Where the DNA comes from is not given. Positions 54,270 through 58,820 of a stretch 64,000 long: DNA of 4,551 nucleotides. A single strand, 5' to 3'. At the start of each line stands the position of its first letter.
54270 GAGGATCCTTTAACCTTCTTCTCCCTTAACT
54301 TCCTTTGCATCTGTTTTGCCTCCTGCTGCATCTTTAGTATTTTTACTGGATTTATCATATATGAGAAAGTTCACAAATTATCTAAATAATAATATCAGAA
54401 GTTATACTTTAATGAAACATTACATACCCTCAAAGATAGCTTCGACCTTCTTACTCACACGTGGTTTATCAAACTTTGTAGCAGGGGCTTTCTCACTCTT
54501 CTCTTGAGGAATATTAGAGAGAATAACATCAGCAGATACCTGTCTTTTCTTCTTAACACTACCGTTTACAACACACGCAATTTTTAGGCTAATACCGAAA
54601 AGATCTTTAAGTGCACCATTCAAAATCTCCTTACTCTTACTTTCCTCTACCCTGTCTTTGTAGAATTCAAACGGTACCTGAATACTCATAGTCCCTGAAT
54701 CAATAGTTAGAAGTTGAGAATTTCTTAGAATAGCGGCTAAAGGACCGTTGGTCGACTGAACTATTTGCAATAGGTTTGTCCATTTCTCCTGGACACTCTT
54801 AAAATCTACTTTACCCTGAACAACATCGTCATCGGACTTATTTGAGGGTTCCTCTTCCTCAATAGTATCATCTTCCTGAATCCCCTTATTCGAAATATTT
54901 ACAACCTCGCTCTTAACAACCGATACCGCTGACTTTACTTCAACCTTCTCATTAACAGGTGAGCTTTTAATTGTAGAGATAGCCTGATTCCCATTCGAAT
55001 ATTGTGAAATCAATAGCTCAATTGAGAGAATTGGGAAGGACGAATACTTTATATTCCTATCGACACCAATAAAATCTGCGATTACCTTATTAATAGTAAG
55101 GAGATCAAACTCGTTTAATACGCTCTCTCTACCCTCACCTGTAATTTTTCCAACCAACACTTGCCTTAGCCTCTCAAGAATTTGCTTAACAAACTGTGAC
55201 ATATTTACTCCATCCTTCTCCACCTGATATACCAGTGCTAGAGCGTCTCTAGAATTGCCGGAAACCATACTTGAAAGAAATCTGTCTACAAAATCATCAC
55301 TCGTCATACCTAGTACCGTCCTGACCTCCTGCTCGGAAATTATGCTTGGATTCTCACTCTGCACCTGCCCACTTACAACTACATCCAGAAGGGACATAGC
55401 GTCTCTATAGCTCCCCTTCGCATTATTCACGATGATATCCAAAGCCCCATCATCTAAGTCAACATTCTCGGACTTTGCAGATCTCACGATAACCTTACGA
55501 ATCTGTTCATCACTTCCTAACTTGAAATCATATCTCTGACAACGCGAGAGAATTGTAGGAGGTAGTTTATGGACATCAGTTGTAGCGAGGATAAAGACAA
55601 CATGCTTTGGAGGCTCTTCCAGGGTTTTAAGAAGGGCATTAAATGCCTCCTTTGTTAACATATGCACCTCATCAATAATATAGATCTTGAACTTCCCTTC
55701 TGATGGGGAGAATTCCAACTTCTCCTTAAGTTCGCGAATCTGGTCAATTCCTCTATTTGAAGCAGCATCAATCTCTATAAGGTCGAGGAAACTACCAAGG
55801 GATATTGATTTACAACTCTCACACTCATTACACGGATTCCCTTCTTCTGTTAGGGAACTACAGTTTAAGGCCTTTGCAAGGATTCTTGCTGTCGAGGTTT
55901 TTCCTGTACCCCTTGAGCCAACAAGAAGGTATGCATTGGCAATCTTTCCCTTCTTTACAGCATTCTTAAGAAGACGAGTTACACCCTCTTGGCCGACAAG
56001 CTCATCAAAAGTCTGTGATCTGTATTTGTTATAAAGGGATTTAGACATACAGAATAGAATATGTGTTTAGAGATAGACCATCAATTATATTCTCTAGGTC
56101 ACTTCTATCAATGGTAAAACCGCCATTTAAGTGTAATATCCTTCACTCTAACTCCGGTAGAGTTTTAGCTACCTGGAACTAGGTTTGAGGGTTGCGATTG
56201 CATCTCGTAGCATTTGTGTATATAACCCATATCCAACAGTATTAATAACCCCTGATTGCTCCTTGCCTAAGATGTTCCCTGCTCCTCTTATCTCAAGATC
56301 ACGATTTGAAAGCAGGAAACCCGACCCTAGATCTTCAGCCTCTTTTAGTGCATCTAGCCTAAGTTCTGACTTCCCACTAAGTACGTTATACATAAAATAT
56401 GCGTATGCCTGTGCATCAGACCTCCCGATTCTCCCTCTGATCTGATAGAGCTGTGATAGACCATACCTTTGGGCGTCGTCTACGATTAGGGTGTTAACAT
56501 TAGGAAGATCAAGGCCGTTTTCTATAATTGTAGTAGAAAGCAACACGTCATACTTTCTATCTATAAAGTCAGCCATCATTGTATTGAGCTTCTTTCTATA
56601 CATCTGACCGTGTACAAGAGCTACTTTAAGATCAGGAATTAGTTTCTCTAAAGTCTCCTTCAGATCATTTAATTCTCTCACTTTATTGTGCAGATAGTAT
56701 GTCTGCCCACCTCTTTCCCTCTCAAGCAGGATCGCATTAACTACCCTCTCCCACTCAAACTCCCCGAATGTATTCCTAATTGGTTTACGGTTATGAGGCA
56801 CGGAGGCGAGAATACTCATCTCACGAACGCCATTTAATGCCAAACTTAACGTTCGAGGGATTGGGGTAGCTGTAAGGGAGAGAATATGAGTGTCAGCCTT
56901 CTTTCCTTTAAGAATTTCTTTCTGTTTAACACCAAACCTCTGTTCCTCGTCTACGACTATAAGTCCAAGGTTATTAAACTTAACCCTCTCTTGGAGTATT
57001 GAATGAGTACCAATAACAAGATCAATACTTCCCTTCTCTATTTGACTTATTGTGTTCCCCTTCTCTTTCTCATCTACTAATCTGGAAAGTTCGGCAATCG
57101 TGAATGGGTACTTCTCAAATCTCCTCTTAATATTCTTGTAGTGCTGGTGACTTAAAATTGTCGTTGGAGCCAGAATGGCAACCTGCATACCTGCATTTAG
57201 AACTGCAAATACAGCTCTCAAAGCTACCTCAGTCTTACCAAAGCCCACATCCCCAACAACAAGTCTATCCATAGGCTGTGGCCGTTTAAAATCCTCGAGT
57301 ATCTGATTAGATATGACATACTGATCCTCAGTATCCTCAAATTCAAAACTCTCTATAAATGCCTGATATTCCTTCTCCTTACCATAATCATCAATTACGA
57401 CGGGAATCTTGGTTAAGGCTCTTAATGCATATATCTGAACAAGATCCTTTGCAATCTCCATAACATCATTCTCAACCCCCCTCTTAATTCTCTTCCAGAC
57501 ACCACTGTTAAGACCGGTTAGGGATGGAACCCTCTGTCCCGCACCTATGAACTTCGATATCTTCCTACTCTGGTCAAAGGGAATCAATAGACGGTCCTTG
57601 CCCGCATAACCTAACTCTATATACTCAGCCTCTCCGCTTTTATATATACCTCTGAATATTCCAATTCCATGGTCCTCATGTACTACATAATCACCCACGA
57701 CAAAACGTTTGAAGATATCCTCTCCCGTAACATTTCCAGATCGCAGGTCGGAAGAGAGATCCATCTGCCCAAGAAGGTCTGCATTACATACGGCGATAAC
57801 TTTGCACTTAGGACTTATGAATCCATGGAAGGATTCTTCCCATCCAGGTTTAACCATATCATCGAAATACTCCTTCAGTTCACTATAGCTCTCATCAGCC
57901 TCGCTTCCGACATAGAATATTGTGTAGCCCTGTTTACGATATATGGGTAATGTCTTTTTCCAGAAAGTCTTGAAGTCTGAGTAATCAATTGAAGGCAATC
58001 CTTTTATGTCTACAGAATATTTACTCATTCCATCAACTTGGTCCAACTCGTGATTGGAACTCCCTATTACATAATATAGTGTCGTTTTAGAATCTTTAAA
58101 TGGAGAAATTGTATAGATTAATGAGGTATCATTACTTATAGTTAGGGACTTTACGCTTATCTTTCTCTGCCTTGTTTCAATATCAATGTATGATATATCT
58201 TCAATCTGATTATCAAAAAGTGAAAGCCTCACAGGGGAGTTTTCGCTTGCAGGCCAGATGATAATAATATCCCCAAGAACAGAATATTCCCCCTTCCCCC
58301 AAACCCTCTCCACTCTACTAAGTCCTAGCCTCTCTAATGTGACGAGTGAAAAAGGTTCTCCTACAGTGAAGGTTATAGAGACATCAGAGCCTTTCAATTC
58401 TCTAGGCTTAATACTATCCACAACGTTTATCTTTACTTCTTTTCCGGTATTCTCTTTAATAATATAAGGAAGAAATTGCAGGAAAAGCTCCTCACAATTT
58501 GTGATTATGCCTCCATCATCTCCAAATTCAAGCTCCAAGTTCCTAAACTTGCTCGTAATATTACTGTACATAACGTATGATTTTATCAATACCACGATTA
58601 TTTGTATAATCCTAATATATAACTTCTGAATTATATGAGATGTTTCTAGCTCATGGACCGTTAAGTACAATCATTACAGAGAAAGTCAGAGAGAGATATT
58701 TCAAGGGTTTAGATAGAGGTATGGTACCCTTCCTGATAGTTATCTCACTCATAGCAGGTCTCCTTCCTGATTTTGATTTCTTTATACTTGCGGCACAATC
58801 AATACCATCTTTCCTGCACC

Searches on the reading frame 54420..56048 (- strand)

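Call 94: search_protein_families(library=pfam, proteins=[window:54420-56048:-], max_evalue=0.0001)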
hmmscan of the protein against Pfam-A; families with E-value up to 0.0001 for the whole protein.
window:54420-56048:- (542 aa): 11 families
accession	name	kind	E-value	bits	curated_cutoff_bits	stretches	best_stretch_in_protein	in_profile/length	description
PF13177.12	DNA_pol3_delta2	-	2.3e-48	164.7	27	1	20-176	2-158/161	DNA polymerase III, delta subunit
PF00004.35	AAA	-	1.5e-14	55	21.2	1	40-172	1-125/131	ATPase family associated with various cellular activities (AAA)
PF22608.2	DNAX_ATPase_lid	-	2e-08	34.3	27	1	191-222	10-41/49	DNA polymerase III clamp loader subunit, ATPase lid domain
PF13401.12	AAA_22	-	6.5e-08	33.4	27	1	38-157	6-123/130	AAA domain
PF07728.20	AAA_5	-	4e-07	30.5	22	1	41-145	3-92/139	AAA domain (dynein-related subfamily)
PF12169.13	DNA_pol3_gamma3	-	1.8e-06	28.2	24.4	1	237-309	1-73/143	DNA polymerase III subunits gamma and tau domain III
PF13191.12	AAA_16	-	1.8e-05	25.8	32.6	0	17-91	2-73/167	AAA ATPase domain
PF05496.18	RuvB_N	-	2.6e-05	24.5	27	0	10-65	2-61/159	Holliday junction DNA helicase RuvB P-loop domain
PF06068.19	TIP49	-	4.2e-05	23.3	23.8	0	14-62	23-75/347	TIP49 P-loop domain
PF16193.11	AAA_assoc_2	-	5.5e-05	23.8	34.3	0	193-248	2-57/81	AAA C-terminal domain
PF12775.13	AAA_7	-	5.7e-05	23.2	25.8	0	38-64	34-60/181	P-loop containing dynein motor region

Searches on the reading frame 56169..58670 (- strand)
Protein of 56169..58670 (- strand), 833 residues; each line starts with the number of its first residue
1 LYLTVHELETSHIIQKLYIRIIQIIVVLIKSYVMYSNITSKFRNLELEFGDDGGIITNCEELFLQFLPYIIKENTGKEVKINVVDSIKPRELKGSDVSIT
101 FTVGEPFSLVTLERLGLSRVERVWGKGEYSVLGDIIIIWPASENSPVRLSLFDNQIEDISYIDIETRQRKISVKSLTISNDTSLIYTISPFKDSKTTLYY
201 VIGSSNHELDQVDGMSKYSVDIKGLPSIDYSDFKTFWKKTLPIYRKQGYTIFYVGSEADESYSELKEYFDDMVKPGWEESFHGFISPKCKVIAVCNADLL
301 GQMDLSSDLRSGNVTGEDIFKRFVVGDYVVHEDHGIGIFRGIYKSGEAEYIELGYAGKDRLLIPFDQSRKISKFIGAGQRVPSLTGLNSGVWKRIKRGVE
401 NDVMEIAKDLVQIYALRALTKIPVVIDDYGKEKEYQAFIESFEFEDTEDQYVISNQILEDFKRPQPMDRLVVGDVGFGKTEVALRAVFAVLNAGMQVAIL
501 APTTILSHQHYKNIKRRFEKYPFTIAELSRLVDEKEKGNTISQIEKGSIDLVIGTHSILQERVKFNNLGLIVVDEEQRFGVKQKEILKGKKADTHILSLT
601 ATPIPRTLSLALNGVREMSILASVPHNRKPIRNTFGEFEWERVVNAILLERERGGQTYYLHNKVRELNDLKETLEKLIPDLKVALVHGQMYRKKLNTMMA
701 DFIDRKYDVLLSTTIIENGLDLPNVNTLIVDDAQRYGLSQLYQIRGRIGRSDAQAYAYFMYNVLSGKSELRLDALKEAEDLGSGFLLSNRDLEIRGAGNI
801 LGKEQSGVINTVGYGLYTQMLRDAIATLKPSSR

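Call 94: search_protein_families(library=pfam, proteins=[window:56169-58670:-], max_evalue=0.0001)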
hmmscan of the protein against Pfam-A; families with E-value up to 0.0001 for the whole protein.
window:56169-58670:- (833 aa): 5 families
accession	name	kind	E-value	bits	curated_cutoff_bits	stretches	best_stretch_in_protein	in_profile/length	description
PF00270.35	DEAD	-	3.3e-25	89.2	26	1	465-607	13-163/167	DEAD/DEAH box helicase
PF00271.37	Helicase_C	-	6.9e-21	75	23.5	1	646-751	8-109/110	Helicase conserved C-terminal domain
PF02559.22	CarD_TRCF_RID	-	9.2e-16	58.1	23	1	323-375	1-57/57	CarD-like/TRCF RID domain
PF17757.6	UvrB_inter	-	2.7e-12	47.1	22.9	1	111-179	17-86/91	UvrB interaction domain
PF04851.21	ResIII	-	3.7e-11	43.6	22.5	1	448-603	6-162/164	Type III restriction enzyme, res subunit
